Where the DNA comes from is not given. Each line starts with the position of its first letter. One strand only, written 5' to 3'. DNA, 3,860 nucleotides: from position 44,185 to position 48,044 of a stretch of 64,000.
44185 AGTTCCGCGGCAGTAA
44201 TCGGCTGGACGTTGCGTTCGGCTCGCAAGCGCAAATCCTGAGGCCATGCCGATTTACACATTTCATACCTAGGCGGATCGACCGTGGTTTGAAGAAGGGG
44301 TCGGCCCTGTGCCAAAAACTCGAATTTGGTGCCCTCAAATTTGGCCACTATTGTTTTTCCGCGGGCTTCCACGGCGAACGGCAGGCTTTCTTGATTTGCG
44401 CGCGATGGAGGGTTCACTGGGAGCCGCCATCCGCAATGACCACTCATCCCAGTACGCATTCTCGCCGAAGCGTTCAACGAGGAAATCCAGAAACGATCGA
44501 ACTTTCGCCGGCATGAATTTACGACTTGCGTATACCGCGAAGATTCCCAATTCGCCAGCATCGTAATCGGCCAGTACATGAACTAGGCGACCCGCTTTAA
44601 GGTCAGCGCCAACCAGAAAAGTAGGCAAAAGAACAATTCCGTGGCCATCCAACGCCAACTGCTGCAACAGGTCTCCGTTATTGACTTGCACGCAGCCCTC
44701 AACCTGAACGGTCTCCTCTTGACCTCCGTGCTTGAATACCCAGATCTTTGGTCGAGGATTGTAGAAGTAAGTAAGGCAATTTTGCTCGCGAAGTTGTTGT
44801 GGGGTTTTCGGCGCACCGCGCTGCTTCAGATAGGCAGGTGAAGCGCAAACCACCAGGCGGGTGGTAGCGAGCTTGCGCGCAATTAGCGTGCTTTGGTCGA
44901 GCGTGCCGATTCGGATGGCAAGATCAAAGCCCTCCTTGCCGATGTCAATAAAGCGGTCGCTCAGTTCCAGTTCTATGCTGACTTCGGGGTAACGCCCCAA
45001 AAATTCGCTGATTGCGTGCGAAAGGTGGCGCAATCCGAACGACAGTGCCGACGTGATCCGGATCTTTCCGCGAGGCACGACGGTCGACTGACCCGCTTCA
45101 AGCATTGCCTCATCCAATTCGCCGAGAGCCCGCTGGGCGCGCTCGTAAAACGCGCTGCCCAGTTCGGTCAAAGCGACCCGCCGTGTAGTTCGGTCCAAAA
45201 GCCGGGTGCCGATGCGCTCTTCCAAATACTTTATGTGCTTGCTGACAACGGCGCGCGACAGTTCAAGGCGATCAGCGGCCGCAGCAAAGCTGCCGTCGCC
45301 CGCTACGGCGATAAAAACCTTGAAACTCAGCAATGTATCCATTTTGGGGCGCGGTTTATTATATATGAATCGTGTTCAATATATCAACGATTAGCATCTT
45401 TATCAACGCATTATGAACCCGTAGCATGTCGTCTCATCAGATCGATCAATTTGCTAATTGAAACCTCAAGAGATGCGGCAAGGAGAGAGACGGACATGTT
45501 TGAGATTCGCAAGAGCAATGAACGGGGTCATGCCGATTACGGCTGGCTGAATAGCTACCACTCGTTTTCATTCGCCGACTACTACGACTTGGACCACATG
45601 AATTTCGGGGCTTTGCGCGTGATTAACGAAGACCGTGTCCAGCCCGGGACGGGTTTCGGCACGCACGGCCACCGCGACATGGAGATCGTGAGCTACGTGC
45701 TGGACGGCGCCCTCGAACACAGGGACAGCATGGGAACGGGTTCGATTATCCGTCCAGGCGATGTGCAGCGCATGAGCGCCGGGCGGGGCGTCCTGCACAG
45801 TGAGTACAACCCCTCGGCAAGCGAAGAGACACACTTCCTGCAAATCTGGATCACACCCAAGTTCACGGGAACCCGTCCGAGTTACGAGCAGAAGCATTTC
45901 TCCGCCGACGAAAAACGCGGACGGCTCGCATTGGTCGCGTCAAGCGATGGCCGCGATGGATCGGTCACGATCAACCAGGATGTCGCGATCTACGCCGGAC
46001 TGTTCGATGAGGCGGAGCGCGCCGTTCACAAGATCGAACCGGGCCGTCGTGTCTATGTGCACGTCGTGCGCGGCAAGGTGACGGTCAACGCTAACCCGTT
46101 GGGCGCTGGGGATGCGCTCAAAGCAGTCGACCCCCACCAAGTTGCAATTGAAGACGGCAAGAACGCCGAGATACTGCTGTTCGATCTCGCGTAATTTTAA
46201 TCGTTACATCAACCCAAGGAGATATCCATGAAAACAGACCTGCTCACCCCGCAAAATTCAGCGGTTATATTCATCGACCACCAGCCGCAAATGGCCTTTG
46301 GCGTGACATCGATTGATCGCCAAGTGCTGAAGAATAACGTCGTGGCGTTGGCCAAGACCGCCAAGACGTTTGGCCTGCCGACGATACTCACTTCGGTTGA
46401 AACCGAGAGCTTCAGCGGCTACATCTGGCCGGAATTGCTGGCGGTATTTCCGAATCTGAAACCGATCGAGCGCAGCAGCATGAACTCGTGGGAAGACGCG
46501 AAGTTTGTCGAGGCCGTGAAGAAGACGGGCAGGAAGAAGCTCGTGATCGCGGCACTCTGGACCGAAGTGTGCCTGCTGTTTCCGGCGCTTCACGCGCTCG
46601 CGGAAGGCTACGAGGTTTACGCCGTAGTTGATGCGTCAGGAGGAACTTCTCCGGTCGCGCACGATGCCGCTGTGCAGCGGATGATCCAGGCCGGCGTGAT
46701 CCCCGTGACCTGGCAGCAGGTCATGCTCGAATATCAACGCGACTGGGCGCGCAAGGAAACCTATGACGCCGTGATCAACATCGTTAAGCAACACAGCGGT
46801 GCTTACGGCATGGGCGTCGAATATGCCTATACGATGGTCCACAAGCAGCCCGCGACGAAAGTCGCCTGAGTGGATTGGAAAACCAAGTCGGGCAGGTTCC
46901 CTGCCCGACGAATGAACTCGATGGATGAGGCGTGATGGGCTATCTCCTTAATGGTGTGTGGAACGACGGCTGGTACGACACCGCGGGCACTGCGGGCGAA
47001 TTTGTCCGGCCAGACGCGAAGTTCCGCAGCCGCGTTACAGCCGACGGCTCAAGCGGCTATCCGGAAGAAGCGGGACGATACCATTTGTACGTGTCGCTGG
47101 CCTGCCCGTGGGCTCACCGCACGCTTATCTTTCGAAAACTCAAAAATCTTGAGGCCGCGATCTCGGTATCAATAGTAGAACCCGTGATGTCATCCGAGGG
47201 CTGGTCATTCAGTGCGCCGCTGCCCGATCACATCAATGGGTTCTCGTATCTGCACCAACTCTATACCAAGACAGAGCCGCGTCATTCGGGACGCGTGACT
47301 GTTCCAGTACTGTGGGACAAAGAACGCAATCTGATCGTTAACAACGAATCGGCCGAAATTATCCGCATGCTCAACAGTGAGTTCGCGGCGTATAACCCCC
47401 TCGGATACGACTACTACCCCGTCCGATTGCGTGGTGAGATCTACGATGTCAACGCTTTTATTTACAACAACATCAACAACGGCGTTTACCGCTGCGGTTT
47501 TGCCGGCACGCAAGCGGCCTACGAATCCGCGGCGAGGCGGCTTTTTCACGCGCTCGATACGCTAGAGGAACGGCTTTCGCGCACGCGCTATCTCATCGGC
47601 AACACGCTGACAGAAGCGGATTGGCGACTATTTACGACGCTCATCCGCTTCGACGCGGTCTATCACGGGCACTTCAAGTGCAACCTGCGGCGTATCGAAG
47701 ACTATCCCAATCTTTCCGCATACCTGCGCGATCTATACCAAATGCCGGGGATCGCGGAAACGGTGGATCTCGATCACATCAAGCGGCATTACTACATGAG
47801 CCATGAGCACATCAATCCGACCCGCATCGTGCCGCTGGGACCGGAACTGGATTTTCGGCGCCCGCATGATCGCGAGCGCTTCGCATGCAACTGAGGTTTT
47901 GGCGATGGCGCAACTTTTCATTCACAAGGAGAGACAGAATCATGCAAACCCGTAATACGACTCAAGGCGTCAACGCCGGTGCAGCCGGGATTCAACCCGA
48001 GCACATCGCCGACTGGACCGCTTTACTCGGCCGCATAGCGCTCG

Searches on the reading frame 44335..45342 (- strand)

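Call 47: search_protein_families(library=pfam, proteins=[window:44335-45342:-], max_evalue=0.0001)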
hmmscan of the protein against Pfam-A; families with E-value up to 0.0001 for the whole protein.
window:44335-45342:- (335 aa): 2 families
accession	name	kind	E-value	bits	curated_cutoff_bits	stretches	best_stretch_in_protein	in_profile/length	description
PF03466.25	LysR_substrate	-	6.1e-43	147.1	28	1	90-292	4-208/209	LysR substrate binding domain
PF00126.33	HTH_1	-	4.2e-19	68.7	26.6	1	7-62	4-59/60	Bacterial regulatory helix-turn-helix protein, lysR family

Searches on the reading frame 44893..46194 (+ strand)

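Call 77: search_protein_families(library=pfam, proteins=[window:44893-46194:+], max_evalue=0.0001)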
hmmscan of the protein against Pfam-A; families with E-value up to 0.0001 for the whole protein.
window:44893-46194:+ (433 aa): 3 families
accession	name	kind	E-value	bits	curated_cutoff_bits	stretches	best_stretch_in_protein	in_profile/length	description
PF02678.22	Pirin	-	1.7e-36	124.9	26.1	1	207-320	4-108/108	Pirin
PF17954.7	Pirin_C_2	-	1.1e-27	96.4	22.9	1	347-432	1-86/86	Quercetinase C-terminal cupin domain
PF07883.17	Cupin_2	-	2.1e-05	24.6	27.2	0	248-316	4-67/70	Cupin domain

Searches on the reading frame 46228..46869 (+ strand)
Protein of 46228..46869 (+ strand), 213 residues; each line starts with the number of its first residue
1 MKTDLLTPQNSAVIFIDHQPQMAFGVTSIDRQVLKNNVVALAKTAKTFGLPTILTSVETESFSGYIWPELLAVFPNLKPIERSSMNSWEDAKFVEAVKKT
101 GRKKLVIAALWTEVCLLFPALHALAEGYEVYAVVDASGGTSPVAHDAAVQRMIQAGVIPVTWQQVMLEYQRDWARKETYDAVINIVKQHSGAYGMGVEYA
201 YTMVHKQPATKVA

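Call 77: search_protein_families(library=pfam, proteins=[window:46228-46869:+], max_evalue=0.0001)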
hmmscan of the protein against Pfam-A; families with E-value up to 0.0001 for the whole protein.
window:46228-46869:+ (213 aa): 1 family
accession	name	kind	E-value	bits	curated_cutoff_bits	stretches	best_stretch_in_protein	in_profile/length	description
PF00857.26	Isochorismatase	-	1.1e-24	87.9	27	1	11-164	1-175/175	Isochorismatase domain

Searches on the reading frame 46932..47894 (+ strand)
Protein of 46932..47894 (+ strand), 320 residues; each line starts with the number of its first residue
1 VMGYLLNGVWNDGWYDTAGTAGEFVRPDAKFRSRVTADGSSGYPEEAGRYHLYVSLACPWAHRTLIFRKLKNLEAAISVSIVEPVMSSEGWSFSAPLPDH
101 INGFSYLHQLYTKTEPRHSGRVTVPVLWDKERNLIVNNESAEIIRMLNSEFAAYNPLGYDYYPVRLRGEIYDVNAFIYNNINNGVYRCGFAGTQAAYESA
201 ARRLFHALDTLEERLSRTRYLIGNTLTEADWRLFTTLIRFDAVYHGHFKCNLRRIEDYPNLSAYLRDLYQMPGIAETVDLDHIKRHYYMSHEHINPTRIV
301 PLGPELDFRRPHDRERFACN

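Call 77: search_protein_families(library=pfam, proteins=[window:46932-47894:+], max_evalue=0.0001)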
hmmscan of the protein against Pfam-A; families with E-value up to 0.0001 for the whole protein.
window:46932-47894:+ (320 aa): 4 families
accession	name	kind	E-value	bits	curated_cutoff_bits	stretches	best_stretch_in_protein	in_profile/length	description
PF13410.11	GST_C_2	-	1.1e-18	67.5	24.9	1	194-266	1-68/69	Glutathione S-transferase, C-terminal domain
PF13409.12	GST_N_2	-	3.8e-13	50.3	25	1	57-149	1-69/70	Glutathione S-transferase, N-terminal domain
PF00043.30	GST_C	-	6.2e-07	30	20.7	1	192-270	19-91/93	Glutathione S-transferase, C-terminal domain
PF14497.11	GST_C_3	-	6.6e-06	26.7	21.6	1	201-276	28-99/104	Glutathione S-transferase, C-terminal domain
